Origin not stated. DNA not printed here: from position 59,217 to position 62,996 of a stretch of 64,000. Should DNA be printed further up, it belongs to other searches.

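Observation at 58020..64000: PLD-nuclease::SNF2-helicase fusion followed by PglX/MmeI-like N6-adenine methyltransferase: partial DISARM class-1-like or BREX-related defence operon with unusual domain fusion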

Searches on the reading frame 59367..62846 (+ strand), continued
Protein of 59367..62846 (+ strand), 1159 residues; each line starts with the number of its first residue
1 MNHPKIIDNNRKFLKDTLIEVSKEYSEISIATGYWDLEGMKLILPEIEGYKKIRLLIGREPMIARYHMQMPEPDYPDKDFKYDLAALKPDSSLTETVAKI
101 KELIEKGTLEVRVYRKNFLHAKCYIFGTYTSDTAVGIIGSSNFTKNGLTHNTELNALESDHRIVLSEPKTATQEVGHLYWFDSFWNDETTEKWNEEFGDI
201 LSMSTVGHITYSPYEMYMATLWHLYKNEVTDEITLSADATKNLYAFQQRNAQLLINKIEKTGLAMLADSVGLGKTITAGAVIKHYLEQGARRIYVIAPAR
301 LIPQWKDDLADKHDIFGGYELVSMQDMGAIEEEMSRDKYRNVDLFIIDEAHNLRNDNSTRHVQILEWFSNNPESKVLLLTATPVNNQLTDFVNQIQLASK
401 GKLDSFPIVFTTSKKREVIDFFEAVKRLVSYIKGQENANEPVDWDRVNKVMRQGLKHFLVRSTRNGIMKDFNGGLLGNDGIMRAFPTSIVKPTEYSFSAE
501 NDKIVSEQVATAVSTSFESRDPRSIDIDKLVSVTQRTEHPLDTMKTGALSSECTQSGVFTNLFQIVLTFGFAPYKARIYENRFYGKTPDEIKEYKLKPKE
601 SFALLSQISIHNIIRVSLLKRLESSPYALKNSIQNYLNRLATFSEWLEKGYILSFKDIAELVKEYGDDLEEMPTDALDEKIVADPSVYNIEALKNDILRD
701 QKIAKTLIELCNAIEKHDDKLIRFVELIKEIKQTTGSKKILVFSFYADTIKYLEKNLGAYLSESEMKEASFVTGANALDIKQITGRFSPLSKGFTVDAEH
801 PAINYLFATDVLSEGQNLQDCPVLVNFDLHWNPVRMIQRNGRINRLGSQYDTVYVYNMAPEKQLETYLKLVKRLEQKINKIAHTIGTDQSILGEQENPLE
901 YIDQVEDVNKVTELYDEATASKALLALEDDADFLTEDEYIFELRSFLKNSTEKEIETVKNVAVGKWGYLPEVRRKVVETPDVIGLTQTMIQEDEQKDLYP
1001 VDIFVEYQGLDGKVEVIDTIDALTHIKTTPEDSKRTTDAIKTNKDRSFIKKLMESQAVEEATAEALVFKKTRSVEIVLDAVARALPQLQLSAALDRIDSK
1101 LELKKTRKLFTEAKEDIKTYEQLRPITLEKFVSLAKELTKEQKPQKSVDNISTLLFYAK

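Call 30: find_related_loci(query=A1, collection=genome_contigs, flank=10000)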
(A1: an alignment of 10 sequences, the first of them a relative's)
Query A1 (1159 aa) in genome_contigs; peptide patterns used: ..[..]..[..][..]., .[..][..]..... (x = any residue, [..] = any of these).
270 stretches matched a pattern; 70 encode a relative of the query (tblastn E <= 1e-3); 70 distinct loci.
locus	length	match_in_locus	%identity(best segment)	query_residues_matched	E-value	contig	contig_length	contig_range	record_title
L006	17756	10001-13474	81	4-1159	0e+0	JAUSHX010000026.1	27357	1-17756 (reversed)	MAG: bacterium isolate E14_metabat.bin.210 E14_k141_1724440, whole genome shotgun sequence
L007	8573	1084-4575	79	1-1159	0e+0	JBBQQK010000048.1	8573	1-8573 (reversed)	MAG: Patescibacteria group bacterium isolate Co_metawrap_1577 Cmw_1577_k141_1218527_length_8573_cov_7.9967, whole genome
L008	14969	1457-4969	53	4-1159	0e+0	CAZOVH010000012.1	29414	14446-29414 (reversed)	MAG TPA_asm: uncultured Candidatus Saccharibacteria bacterium isolate SRP296810_co1_392 genome assembly, contig: NODE_14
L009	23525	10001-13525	52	4-1159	0e+0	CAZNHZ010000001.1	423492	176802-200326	MAG TPA_asm: uncultured Candidatus Saccharibacteria bacterium isolate SRP285395_co1_111 genome assembly, contig: NODE_7_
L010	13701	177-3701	52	4-1159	0e+0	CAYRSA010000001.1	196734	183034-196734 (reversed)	MAG TPA_asm: uncultured Candidatus Saccharibacteria bacterium isolate SRP173033_co1_291 genome assembly, contig: NODE_58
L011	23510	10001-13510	50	4-1159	0e+0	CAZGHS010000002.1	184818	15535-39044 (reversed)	MAG TPA_asm: uncultured Gammaproteobacteria bacterium isolate SRP286056_co1_760 genome assembly, contig: NODE_41_length_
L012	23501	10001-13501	50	4-1159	0e+0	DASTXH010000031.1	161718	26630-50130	MAG TPA_asm: Candidatus Saccharimonadales bacterium isolate SMAG_U2409 k141_1160699, whole genome shotgun sequence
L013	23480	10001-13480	49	3-1157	0e+0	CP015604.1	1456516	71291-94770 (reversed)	Actinobacteria bacterium IMCC26103 chromosome, complete genome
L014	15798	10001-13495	47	5-1159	0e+0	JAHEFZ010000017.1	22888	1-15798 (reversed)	MAG: Microbacteriaceae bacterium isolate Ww36 NODE_2330_length_22888_cov_4.063074, whole genome shotgun sequence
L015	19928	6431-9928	47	5-1159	0e+0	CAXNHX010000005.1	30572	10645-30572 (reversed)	MAG: Aquiluna sp. isolate ME-09jul19-176 genome assembly, contig: ME-09jul19-C1611, whole genome shotgun sequence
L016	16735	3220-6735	43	3-1159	0e+0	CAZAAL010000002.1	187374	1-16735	MAG TPA_asm: uncultured Candidatus Saccharibacteria bacterium isolate SRP292972_co3_104 genome assembly, contig: NODE_10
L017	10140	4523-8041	44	1-1159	0e+0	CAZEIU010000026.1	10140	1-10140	MAG TPA_asm: uncultured Candidatus Saccharibacteria bacterium isolate binchicken_co118_318 genome assembly, contig: NODE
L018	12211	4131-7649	43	1-1159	0e+0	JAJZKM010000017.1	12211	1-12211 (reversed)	MAG: bacterium isolate MAS1.bin23 NODE_5480_length_12211_cov_10.276564, whole genome shotgun sequence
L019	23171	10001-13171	44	1-1045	0e+0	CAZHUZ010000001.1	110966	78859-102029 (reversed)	MAG TPA_asm: uncultured Candidatus Saccharibacteria bacterium isolate SRP285395_co1_275 genome assembly, contig: NODE_14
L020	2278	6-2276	56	90-838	0e+0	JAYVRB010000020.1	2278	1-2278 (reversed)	MAG: bacterium isolate GL72_UP_metabinner_32 GL72_UP_metabinner_32_19, whole genome shotgun sequence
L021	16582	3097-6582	41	1-1159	0e+0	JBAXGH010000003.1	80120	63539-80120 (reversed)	MAG: bacterium isolate ELA292 MAG292_3, whole genome shotgun sequence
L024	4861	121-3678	41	4-1159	0e+0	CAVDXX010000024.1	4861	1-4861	bacterium isolate H07633-L1_cleanbin_000032 genome assembly, contig: Spades_H07633-L1_contig_9199, whole genome shotgun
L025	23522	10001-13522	42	1-1159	0e+0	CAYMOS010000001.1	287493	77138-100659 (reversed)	MAG TPA_asm: uncultured Candidatus Saccharibacteria bacterium isolate SRP199154_co1_50 genome assembly, contig: NODE_7_l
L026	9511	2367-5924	40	4-1159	0e+0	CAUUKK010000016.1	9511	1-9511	MAG TPA_asm: uncultured Candidatus Saccharibacteria bacterium isolate ERR10228829_bin.8_MetaWRAP_v1.3_MAG genome assembl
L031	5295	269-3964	39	1-1159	0e+0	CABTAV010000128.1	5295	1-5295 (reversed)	MAG TPA_asm: uncultured Streptococcus sp. isolate MGYG-HGUT-03136 genome assembly, contig: GUT_GENOME207866_128, whole g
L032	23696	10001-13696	40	1-1159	0e+0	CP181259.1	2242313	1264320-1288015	MAG: Lactococcus sp. isolate UW_FK_LACTOCO2_1 chromosome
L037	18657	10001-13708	39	1-1159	0e+0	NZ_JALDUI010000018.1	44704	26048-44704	Streptococcus sp. oral taxon 431 strain S46 NODE_18_length_44704_cov_57.230578, whole genome shotgun sequence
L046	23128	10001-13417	38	2-1159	0e+0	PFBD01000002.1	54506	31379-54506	MAG: Candidatus Harrisonbacteria bacterium CG10_big_fil_rev_8_21_14_0_10_49_15 CG10_8_21_14_0.10_scaffold_649_c, whole g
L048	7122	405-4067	38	2-1159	0e+0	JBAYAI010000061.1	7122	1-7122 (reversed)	MAG: Bacilli bacterium isolate SO_2016_CLC_T1_66 scaffold14647_PH3_Jul14_2016, whole genome shotgun sequence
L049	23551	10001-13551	43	3-1159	0e+0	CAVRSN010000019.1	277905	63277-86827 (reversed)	MAG: uncultured Actinomycetota bacterium isolate MFD04212.bin.2.233 genome assembly, contig: contig_643, whole genome sh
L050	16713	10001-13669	38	2-1159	0e+0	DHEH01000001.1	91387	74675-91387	MAG TPA_asm: Bacillales bacterium UBA4855 UBA4855_contig_112, whole genome shotgun sequence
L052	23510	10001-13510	53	5-1159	0e+0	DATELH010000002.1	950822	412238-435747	MAG TPA_asm: Candidatus Saccharimonadales bacterium isolate SMAG_U8911 k141_725138, whole genome shotgun sequence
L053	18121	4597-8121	52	4-1159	0e+0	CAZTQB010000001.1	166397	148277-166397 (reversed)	MAG TPA_asm: uncultured Candidatus Saccharibacteria bacterium isolate binchicken_co168_76 genome assembly, contig: NODE_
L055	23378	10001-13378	38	5-1119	0e+0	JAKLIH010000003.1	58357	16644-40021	MAG: Patescibacteria group bacterium isolate RA.bin82 RA.bin82_3, whole genome shotgun sequence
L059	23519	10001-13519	43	1-1159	0e+0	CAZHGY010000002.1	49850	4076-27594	MAG TPA_asm: uncultured Candidatus Saccharimonas sp. isolate SRP192927_co4_146 genome assembly, contig: NODE_874_length_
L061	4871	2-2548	41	319-1159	0e+0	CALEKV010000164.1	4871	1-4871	MAG TPA_asm: uncultured Candidatus Saccharibacteria bacterium isolate SRR3330208_bin.157_CONCOCT_v1.1_MAG genome assembl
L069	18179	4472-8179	39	1-1159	0e+0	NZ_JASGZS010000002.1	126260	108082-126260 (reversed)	Streptococcus infantis strain OMI642 OMI642_00002, whole genome shotgun sequence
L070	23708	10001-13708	39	1-1159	0e+0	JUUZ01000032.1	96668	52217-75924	Streptococcus pseudopneumoniae strain 74_SPSE 163_96668_1513177_144_,42_,17+, whole genome shotgun sequence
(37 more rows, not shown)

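Call 35: search_dna_similar(query=window:59367-62843:+, collection=plasmids, mode=protein, max_rows=25, max_evalue=1e-20)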
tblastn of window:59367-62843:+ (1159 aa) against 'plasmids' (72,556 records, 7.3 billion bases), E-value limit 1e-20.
Records with a match: 197; places in all: 203; records where one place covers at least 80% of the query: 6.
Best place of each record, by identity: <60% 197.
By first word of the organism name: Enterococcus 18; Listeria 17; Bacillus 15; Escherichia 14; Acinetobacter 11; Lactococcus 9; Lactiplantibacillus 8; Rhodococcus 7; Synechocystis 6; Halorussus 5; and 63 more.
By predicted mobility (MOB-suite, as given by PLSDB): non-mobilizable 112; mobilizable 52; conjugative 33.
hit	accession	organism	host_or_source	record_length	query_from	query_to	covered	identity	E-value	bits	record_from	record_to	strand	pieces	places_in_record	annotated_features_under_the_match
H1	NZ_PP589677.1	Lactococcus sp.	Bacterial culture,Dairy environment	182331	1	1159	100%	39.8%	0e+0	782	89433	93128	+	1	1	DEAD/DEAH box helicase family protein | N-6 DNA methylase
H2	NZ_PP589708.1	Lactococcus sp.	Bacterial culture,Dairy environment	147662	1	1159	100%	39.0%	0e+0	775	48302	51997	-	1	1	DEAD/DEAH box helicase family protein | N-6 DNA methylase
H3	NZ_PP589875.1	Lactococcus sp.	Bacterial culture,Dairy environment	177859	1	1159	100%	39.0%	0e+0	775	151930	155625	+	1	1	DEAD/DEAH box helicase family protein | N-6 DNA methylase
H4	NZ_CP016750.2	Lactococcus cremoris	Single cell,Dairy fermentation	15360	1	1159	100%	39.0%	0e+0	775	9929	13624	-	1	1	DEAD/DEAH box helicase family protein | N-6 DNA methylase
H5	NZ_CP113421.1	Lactiplantibacillus plantarum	pure culture,Chinese sauerkraut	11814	3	1158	100%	38.2%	0e+0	736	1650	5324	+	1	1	SNF2-related protein | Eco57I restriction-modification methylase domain-containing protein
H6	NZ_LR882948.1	Planktothrix agardhii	-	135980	1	894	77%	29.1%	6e-83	306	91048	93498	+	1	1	SNF2-related protein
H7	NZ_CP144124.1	Halalkalicoccus sp. CGA53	cell culture,sediment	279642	2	1030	89%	24.3%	2e-49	201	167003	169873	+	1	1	helicase-related protein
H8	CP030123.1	Brasilonema octagenarum UFV-E1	Eucalyptus grandis,mixed culture,leaves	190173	1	894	66%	32.3%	3e-41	346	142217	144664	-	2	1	helicase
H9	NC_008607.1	Pelobacter propionicus DSM 2379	-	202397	4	918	79%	26.6%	1e-59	233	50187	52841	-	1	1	helicase-related protein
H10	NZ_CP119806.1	Halorussus lipolyticus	cell culture,coastal saline-alkali land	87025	2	892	77%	27.0%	5e-62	241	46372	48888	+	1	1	helicase-related protein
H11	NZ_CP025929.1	Microcystis aeruginosa NIES-2481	cell culture,freshwater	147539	4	900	64%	31.8%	3e-41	337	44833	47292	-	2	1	helicase-related protein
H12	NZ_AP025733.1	Nostoc cf. commune SO-36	-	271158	1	894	58%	35.0%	8e-41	344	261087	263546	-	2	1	helicase-related protein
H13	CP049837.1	Gordonia terrae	soil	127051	4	893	77%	26.6%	3e-58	229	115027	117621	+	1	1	NgoFVII family restriction endonuclease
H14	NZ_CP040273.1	Nostoc sp. C052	Blasia pusilla,pure culture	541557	1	894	58%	34.6%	2e-41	344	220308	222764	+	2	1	helicase-related protein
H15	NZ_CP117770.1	Nostoc sp. UHCC 0926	whole organism,lichen surface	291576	1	894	58%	34.6%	5e-42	345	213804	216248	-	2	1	helicase-related protein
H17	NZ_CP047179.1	Rathayibacter sp. VKM Ac-2759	Tanacetum vulgare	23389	5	916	79%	25.6%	8e-62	240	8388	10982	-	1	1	helicase-related protein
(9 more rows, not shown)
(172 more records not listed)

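Call 36: search_dna_similar(query=window:59367-62843:+, collection=phages, mode=protein, max_rows=15, max_evalue=1e-20)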
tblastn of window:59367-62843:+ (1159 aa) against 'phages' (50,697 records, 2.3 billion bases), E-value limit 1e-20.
Records with a match: 3; places in all: 4; records where one place covers at least 80% of the query: 0.
Best place of each record, by identity: <60% 3.
By first word of the organism name: Bacteriophage 2; Erysipelothrix 1.
By host as written in the record: - 2; Erysipelothrix rhusiopathiae ZJ 1.
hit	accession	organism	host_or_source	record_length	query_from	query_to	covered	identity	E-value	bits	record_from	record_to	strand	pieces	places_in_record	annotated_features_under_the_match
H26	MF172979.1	Erysipelothrix phage phi1605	Erysipelothrix rhusiopathiae ZJ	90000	5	878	65%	28.6%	5e-27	244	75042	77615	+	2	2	DEAD/DEAH box helicase-like protein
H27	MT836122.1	Bacteriophage sp.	human fecal samples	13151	181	901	46%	32.1%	5e-30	242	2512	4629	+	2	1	record has no annotation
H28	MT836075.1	Bacteriophage sp.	human fecal samples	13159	609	901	25%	30.4%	1e-28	131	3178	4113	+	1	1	record has no annotation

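Call 37: get_annotated_region(hit=H4, flank=6000)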
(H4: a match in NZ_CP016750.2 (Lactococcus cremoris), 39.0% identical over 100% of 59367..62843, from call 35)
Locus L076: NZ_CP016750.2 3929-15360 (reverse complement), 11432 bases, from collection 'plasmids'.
description: Lactococcus cremoris strain JM1 plasmid pJM1F, complete sequence
organism: Lactococcus cremoris (NCBI taxid 1359)
taxonomy: Bacteria; Bacillota; Bacilli; Lactobacillales; Streptococcaceae; Lactococcus; Lactococcus cremoris
host: -; source: Single cell,Dairy fermentation; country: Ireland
typing (MOB-suite, as given by PLSDB): non-mobilizable; replicon Inc11
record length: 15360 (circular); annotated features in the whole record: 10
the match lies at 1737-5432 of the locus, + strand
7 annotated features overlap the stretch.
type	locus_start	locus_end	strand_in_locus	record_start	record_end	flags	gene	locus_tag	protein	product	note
CDS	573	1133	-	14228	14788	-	-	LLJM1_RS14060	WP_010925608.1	recombinase family protein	GO:0006310 - DNA recombination [Evidence IEA]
CDS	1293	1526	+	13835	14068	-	-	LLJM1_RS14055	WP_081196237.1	hypothetical protein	-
CDS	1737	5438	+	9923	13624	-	-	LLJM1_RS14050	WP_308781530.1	DEAD/DEAH box helicase family protein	-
CDS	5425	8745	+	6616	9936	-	-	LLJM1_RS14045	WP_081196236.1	N-6 DNA methylase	GO:0006306 - DNA methylation [Evidence IEA]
CDS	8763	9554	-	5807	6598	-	-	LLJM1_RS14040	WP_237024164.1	TaqI-like C-terminal specificity domain-containing protein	-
CDS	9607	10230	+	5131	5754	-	-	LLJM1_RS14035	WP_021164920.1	master DNA invertase Mpi family serine-type recombinase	-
CDS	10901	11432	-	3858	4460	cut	-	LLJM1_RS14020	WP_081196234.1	replication protein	-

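Call 38: get_annotated_region(hit=H5, flank=6000)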
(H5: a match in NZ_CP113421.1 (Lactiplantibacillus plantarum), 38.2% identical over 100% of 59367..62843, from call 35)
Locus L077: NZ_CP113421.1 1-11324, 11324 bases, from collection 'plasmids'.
description: Lactiplantibacillus plantarum strain BC015 plasmid plas2, complete sequence
organism: Lactiplantibacillus plantarum (NCBI taxid 1590)
taxonomy: Bacteria; Bacillota; Bacilli; Lactobacillales; Lactobacillaceae; Lactiplantibacillus; Lactiplantibacillus plantarum
host: -; source: pure culture,Chinese sauerkraut; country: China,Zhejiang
typing (MOB-suite, as given by PLSDB): non-mobilizable; replicon rep_cluster_1244
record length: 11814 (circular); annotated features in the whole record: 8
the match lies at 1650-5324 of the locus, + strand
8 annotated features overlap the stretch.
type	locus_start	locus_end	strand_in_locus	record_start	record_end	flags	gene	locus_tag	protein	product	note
CDS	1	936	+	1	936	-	-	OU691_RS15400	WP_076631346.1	replication initiation protein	GO:0006270 - DNA replication initiation [Evidence IEA]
CDS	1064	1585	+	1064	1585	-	-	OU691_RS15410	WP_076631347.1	HTH domain-containing protein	-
CDS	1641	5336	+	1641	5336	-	-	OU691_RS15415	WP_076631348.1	SNF2-related protein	-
CDS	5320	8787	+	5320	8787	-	-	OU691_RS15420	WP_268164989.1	Eco57I restriction-modification methylase domain-containing protein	GO:0006304 - DNA modification [Evidence IEA]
CDS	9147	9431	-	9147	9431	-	-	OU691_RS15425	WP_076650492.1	helix-turn-helix transcriptional regulator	-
CDS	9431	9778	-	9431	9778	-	-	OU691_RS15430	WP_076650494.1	type II toxin-antitoxin system RelE/ParE family toxin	-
CDS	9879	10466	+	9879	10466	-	-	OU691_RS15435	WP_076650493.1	site-specific integrase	-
CDS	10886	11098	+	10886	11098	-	-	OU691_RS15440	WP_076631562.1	hypothetical protein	-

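Call 61: get_annotated_region(hit=H17, flank=9000)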
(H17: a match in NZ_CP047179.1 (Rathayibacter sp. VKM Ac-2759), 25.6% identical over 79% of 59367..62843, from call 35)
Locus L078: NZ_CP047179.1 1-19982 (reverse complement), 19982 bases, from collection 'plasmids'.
description: Rathayibacter sp. VKM Ac-2759 plasmid unnamed3, complete sequence
organism: Rathayibacter sp. VKM Ac-2759 (NCBI taxid 2609252)
taxonomy: Bacteria; Actinomycetota; Actinomycetes; Micrococcales; Microbacteriaceae; Rathayibacter; Rathayibacter sp. VKM Ac-2759
host: -; source: Tanacetum vulgare; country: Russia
typing (MOB-suite, as given by PLSDB): non-mobilizable
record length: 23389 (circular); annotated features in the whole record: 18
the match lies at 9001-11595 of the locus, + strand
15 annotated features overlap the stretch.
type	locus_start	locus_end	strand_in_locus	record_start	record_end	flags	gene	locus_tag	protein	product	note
CDS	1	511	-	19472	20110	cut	-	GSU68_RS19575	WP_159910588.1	hypothetical protein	-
CDS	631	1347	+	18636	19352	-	-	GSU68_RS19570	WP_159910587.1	hypothetical protein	-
CDS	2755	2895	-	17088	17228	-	-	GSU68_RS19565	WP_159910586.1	hypothetical protein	-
CDS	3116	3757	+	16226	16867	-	-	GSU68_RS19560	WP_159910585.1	AAA family ATPase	-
CDS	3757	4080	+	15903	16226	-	-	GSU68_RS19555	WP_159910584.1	hypothetical protein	-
CDS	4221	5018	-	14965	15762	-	-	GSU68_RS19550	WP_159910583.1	hypothetical protein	-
CDS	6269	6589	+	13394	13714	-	mobC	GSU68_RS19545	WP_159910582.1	plasmid mobilization relaxosome protein MobC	-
CDS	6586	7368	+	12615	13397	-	-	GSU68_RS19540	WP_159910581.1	relaxase/mobilization nuclease domain-containing protein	-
CDS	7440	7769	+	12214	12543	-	-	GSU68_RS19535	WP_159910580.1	Lsr2 family protein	-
CDS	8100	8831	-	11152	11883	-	-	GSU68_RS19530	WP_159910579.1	NYN domain-containing protein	-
CDS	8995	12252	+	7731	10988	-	-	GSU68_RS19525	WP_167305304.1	helicase-related protein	-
CDS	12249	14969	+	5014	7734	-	-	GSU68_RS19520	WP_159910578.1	DNA methyltransferase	-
CDS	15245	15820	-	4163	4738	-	-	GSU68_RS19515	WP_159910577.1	recombinase family protein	GO:0006310 - DNA recombination [Evidence IEA]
CDS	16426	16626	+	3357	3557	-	-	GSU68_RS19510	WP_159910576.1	hypothetical protein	-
CDS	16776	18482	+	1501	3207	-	-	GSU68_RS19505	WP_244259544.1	DUF726 domain-containing protein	-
